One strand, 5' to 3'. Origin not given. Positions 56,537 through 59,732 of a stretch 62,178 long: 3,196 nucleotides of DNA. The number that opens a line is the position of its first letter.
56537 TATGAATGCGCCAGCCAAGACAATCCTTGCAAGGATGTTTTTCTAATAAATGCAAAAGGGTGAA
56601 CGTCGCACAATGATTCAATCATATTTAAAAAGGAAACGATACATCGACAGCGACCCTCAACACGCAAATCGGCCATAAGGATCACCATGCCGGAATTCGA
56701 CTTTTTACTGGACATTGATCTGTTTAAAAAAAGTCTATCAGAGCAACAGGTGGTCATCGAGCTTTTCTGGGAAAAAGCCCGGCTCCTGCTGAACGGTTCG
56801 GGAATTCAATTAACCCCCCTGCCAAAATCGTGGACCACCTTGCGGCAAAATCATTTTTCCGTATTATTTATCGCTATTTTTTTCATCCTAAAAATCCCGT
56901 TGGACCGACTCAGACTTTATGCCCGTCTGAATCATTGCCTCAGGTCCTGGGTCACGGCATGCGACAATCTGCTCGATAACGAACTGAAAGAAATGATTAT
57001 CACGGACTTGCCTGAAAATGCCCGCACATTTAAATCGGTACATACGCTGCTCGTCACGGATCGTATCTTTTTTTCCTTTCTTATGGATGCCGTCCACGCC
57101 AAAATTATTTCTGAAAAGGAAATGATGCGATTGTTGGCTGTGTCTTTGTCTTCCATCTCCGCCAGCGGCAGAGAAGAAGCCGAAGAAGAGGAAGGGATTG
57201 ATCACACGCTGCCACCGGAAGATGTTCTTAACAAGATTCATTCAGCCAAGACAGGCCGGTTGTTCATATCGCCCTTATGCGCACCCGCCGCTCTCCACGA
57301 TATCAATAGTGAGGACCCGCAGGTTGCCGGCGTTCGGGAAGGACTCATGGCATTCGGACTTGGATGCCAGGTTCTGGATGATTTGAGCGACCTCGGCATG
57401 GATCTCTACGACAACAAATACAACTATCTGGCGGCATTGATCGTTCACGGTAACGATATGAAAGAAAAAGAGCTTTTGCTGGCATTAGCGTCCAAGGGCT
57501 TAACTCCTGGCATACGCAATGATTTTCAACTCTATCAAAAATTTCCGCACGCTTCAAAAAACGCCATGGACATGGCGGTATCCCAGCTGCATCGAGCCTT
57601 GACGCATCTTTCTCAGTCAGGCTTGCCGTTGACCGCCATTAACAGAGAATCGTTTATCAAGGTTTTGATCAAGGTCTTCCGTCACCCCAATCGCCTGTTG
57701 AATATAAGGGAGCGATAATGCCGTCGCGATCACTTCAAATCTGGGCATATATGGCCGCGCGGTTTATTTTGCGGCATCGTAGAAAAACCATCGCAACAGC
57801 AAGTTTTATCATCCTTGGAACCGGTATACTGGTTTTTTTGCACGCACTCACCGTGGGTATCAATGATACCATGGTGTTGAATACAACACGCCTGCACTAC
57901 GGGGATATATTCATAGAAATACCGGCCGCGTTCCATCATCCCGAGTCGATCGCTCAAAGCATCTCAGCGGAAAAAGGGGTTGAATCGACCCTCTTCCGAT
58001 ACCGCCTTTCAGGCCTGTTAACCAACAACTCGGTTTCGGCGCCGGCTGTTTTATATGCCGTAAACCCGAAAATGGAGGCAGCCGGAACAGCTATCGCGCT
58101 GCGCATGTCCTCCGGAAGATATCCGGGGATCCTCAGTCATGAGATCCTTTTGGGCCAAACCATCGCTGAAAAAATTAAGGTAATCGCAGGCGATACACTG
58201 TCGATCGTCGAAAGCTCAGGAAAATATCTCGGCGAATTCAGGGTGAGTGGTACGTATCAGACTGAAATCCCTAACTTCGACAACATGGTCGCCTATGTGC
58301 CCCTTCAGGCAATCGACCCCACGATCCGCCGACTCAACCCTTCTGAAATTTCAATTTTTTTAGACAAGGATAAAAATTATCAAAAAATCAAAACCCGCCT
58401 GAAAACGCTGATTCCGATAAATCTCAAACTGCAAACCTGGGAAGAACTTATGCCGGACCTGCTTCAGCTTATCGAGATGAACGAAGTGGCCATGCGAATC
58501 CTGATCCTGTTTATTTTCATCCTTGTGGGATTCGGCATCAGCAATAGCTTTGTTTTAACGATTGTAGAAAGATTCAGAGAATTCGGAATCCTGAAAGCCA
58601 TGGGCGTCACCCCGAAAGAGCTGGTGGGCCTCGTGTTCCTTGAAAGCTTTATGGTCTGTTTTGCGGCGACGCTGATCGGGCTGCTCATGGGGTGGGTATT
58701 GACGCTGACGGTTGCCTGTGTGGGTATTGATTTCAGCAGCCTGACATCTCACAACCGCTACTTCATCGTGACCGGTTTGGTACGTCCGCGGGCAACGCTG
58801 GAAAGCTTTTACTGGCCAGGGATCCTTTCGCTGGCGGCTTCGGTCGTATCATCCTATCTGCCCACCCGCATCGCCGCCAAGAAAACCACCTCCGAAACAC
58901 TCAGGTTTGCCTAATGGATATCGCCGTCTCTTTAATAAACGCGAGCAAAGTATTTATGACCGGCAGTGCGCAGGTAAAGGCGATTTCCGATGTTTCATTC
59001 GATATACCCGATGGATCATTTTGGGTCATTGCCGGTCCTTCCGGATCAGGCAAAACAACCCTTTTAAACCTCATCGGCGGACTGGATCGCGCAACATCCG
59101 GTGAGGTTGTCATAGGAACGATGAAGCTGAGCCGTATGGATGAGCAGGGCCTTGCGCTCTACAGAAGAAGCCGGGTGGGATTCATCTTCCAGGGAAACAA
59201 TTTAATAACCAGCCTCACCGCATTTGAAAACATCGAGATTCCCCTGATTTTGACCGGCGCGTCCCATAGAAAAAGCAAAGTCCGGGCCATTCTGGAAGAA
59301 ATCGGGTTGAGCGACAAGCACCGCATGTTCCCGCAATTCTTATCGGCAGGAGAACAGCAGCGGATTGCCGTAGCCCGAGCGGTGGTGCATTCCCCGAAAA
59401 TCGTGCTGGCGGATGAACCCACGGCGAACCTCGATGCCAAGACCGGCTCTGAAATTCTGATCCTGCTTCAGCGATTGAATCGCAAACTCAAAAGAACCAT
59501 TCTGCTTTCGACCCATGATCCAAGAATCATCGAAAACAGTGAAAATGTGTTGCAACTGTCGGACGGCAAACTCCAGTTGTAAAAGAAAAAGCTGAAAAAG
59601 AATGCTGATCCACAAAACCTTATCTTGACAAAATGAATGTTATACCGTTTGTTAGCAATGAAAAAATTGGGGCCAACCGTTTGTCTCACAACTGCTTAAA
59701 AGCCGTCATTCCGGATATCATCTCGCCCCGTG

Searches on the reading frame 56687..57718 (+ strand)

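Call 23: search_protein_families(library=pfam, proteins=[window:56687-57718:+])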
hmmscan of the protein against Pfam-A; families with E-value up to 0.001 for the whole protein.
window:56687-57718:+ (343 aa): 1 family
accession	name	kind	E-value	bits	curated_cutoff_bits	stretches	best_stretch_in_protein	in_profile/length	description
PF00348.22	polyprenyl_synt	-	0.00026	20.7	27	1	139-239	100-194/251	Polyprenyl synthetase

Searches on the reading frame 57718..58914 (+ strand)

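Call 23: search_protein_families(library=pfam, proteins=[window:57718-58914:+])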
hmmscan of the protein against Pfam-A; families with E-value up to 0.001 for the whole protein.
window:57718-58914:+ (398 aa): 2 families
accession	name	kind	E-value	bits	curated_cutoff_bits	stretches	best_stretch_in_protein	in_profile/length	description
PF02687.27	FtsX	-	1.5e-15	57.8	25.5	1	261-389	2-118/120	FtsX-like permease C-terminal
PF12704.14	MacB_PCD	-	4.3e-08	34.1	27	1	24-230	1-206/207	MacB-like periplasmic core domain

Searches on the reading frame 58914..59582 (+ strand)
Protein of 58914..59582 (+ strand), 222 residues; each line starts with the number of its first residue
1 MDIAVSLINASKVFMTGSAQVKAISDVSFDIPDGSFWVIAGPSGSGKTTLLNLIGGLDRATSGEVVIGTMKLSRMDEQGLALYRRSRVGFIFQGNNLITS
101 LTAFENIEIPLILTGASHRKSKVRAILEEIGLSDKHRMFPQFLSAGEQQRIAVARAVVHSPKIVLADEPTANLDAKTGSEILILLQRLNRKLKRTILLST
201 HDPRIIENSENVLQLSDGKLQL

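Call 23: search_protein_families(library=pfam, proteins=[window:58914-59582:+])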
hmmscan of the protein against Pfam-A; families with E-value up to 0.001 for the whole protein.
window:58914-59582:+ (222 aa): 4 families
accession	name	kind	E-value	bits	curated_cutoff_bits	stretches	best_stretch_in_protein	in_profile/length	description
PF00005.33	ABC_tran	-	7.6e-31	108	25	1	25-171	2-137/137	ABC transporter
PF13304.12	AAA_21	-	2.3e-07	31.7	27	0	151-206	246-303/304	AAA domain, putative AbiEii toxin, Type IV TA system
PF02463.25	SMC_N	-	1.3e-05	25.1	40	1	33-215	23-211/220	RecF/RecN/SMC N terminal domain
PF03193.22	RsgA_GTPase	-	0.00056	20.2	30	0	12-62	85-134/174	RsgA GTPase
